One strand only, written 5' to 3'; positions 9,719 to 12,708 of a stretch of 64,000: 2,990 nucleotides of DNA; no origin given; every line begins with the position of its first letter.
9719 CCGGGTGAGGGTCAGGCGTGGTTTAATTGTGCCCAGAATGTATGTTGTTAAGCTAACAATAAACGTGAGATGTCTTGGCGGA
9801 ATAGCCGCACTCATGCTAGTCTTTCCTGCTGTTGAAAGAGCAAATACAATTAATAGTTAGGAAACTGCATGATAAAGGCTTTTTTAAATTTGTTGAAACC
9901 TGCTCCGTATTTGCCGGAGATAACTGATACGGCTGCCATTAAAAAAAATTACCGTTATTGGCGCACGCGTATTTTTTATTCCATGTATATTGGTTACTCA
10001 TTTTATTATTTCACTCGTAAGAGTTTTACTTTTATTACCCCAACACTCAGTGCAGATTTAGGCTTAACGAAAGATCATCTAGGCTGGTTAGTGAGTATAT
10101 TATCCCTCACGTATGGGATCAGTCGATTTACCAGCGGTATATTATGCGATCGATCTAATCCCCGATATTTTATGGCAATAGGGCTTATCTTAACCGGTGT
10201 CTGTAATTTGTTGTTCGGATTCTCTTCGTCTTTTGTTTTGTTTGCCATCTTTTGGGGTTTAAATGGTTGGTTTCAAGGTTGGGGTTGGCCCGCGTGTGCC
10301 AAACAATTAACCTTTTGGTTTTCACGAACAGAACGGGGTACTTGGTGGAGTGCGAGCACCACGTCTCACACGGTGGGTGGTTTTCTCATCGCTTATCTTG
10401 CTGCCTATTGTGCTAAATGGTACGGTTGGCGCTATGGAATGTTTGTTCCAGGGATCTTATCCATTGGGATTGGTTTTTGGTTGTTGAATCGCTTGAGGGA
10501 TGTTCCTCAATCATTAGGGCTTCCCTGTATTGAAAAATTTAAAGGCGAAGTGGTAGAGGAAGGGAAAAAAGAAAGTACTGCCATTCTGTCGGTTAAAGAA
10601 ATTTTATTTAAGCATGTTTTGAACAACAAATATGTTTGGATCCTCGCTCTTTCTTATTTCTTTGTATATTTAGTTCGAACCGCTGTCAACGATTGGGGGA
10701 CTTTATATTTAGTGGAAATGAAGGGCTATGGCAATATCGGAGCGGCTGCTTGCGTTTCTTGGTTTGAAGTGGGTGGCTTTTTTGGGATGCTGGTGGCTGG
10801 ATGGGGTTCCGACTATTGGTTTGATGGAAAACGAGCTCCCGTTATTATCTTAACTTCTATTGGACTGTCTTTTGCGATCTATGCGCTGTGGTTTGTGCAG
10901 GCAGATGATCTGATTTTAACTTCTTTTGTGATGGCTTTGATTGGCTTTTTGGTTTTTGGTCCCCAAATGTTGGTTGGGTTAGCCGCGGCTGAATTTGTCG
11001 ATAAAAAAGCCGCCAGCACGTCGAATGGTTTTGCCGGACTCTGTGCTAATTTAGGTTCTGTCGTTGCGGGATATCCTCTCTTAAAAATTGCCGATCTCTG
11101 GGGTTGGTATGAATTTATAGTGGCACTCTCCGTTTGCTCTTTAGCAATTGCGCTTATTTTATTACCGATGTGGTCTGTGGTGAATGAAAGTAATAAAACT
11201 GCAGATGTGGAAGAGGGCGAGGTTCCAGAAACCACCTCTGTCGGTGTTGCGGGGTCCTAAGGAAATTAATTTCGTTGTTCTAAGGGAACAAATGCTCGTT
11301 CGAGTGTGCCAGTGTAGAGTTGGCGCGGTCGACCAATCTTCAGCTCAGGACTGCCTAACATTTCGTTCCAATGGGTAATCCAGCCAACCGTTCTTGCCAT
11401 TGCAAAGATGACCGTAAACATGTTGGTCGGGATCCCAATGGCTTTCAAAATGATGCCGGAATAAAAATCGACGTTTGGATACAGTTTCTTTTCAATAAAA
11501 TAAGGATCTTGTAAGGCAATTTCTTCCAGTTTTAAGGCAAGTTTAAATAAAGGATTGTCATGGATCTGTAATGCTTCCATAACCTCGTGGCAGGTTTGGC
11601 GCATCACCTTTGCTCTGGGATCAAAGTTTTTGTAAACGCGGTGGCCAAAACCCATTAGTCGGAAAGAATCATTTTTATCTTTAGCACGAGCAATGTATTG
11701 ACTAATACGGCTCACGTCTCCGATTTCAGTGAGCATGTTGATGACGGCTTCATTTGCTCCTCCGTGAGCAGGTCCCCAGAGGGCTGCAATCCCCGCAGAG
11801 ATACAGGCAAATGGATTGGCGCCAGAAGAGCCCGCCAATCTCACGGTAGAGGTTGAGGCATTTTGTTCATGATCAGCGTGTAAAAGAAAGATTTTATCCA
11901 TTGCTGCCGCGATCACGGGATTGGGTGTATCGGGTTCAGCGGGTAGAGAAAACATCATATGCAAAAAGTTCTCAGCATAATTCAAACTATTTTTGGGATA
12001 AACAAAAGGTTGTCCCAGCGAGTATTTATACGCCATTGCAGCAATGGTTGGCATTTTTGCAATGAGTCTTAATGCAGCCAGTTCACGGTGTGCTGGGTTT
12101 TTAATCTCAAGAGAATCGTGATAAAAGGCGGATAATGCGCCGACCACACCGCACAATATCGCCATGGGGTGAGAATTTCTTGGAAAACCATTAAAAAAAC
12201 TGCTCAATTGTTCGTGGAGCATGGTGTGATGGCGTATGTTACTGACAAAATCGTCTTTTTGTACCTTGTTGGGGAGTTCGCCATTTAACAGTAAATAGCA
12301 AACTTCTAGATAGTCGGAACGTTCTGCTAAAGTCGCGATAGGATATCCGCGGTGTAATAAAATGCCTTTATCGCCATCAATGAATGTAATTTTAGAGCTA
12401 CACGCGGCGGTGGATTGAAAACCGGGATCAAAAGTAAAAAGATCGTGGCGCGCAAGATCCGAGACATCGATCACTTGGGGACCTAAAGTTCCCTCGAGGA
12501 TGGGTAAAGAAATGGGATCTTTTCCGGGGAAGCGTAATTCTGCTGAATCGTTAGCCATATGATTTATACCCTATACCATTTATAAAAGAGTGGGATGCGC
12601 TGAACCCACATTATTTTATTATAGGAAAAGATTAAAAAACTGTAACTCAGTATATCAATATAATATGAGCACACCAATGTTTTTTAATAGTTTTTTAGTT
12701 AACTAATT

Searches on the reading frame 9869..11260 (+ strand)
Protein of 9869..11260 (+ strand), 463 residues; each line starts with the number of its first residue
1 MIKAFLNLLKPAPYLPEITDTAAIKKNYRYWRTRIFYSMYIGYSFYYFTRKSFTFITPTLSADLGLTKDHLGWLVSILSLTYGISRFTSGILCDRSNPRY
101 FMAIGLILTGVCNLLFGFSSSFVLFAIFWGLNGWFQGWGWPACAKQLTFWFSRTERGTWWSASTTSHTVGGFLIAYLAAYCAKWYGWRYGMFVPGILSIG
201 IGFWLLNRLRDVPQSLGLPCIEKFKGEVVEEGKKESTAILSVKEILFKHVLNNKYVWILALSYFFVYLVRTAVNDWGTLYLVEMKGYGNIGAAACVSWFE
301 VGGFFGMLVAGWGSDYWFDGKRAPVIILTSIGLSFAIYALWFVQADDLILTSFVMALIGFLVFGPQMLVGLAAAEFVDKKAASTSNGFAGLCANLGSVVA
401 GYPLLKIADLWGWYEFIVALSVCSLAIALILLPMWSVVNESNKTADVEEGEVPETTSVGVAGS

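Call 69: search_protein_families(library=pfam, proteins=[window:9869-11260:+], max_evalue=0.00001)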
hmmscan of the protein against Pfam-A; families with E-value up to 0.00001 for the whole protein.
window:9869-11260:+ (463 aa): 1 family
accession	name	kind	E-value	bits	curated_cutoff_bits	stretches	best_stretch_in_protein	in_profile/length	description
PF07690.21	MFS_1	-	3.7e-47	161.3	33.4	1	40-400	2-346/347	Major Facilitator Superfamily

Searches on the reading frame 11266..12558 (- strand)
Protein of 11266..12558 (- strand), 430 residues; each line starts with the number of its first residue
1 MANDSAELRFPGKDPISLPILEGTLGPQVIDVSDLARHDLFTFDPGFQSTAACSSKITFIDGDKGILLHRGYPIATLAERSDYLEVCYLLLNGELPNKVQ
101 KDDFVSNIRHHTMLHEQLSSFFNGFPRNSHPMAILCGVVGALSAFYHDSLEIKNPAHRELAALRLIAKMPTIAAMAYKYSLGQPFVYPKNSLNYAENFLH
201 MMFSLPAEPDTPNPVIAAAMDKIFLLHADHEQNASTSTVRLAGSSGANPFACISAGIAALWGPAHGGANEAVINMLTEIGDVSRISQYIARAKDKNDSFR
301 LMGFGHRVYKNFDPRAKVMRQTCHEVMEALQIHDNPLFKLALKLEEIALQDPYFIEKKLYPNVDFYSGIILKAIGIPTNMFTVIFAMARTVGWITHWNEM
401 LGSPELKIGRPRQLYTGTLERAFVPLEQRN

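Call 69: search_protein_families(library=pfam, proteins=[window:11266-12558:-], max_evalue=0.00001)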
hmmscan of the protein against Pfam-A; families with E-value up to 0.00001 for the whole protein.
window:11266-12558:- (430 aa): 1 family
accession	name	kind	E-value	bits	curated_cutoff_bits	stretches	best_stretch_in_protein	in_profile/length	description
PF00285.26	Citrate_synt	-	2.9e-141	471.1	27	1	46-412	1-357/357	Citrate synthase, C-terminal domain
